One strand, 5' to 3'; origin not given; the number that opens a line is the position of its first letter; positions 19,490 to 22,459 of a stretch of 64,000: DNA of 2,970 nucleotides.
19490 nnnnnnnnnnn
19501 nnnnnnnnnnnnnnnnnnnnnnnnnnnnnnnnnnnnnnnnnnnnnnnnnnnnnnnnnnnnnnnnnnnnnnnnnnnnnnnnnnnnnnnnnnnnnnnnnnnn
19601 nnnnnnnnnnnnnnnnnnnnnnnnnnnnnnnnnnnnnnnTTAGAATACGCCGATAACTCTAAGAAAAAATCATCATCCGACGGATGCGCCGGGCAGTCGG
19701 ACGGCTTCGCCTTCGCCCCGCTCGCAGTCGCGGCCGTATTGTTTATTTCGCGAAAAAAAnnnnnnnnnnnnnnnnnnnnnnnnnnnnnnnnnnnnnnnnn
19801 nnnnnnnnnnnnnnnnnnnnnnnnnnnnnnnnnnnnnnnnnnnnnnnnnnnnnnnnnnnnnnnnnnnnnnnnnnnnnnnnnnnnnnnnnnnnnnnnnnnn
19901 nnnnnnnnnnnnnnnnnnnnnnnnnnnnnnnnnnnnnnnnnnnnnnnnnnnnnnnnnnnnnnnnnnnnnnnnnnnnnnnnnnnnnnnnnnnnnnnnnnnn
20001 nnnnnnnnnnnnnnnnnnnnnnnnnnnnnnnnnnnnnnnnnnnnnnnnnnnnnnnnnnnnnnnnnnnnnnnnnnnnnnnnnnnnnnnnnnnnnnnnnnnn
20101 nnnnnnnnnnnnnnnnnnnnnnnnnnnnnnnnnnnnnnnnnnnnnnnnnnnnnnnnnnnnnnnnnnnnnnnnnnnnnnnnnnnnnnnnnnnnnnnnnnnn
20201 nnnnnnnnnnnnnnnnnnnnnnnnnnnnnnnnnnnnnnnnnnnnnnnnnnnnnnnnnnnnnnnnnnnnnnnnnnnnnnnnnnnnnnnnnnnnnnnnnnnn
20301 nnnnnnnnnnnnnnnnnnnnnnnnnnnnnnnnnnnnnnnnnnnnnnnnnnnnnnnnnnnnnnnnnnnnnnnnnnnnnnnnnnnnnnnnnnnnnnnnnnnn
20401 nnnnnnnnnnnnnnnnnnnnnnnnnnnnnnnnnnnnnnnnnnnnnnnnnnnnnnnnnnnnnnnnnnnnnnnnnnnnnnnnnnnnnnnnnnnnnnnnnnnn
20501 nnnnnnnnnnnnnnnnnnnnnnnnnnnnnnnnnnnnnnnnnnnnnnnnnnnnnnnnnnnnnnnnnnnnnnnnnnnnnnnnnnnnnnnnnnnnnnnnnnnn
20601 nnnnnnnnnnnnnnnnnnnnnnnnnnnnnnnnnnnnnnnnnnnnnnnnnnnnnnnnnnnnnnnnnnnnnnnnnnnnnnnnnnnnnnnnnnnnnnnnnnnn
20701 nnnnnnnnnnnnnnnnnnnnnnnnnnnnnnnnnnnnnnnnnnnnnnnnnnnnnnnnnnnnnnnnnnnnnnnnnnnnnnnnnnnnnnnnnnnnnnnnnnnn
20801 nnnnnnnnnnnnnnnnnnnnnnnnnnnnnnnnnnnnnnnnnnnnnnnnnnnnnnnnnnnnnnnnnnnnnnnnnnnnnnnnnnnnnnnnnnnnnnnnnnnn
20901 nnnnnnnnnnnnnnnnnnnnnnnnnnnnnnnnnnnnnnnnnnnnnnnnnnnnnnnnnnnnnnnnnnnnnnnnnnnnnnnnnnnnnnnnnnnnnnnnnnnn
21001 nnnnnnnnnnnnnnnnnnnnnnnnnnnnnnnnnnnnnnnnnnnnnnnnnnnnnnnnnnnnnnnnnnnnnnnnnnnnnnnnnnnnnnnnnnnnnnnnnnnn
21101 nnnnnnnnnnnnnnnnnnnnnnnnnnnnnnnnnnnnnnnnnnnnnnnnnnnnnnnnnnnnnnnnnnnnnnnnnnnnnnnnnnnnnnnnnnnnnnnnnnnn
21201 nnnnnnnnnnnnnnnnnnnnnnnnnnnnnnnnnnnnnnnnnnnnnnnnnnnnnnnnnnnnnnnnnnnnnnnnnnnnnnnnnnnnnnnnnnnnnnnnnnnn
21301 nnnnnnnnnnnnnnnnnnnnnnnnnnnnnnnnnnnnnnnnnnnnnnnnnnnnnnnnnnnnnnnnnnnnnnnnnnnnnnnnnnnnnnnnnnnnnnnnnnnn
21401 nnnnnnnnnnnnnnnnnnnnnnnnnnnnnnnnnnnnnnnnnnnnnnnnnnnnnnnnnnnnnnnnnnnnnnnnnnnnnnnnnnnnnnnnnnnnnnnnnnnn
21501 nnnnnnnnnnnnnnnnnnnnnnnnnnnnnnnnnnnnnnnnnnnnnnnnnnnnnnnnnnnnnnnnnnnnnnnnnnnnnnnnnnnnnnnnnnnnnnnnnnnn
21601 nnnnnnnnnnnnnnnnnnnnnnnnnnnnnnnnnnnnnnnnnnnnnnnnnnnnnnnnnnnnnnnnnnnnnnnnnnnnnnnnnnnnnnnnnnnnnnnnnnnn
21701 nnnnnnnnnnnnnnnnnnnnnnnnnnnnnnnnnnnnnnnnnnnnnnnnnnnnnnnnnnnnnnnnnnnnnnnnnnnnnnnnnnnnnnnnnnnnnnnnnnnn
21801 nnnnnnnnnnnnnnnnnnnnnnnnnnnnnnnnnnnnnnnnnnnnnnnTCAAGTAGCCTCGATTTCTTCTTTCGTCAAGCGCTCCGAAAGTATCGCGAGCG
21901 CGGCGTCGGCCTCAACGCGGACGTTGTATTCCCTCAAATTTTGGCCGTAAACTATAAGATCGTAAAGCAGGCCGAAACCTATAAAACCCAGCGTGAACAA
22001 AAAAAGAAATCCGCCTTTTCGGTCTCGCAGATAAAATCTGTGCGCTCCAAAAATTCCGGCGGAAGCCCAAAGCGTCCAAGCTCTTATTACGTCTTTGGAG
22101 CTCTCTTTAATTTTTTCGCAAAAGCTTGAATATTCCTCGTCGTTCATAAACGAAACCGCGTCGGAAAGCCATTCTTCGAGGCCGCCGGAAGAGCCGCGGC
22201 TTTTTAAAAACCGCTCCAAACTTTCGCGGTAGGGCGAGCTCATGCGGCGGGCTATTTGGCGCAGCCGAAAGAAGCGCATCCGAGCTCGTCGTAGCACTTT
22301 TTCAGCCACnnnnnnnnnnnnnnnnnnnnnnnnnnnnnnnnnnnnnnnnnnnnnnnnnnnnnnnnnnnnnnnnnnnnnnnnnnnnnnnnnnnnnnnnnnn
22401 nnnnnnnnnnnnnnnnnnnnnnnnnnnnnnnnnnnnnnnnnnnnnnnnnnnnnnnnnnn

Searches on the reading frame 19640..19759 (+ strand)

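Call 8: search_protein_families(library=ncbifam, proteins=[window:19640-19759:+], max_evalue=10)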
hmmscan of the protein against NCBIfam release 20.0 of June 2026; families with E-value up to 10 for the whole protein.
seq(40 aa): 1 family
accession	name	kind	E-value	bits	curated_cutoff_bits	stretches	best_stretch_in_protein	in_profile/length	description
NF010227.0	PRK13682.1-2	equivalog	0.049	13.8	73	1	15-36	22-43/52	hypothetical protein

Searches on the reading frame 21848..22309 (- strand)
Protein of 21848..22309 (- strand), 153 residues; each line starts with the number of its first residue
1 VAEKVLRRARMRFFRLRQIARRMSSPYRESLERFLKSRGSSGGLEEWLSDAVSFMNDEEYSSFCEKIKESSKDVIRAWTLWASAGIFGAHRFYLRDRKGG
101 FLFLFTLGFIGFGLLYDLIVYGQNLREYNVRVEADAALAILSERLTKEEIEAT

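Call 43: search_protein_families(library=pfam, proteins=[window:21848-22309:-], max_evalue=0.01)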
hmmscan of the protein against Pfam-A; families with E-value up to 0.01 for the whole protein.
window:21848-22309:- (153 aa): 1 family
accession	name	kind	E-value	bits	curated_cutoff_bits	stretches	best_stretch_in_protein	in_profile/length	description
PF05154.21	TM2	-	4.1e-13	49.7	27.9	1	71-119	2-51/51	TM2 domain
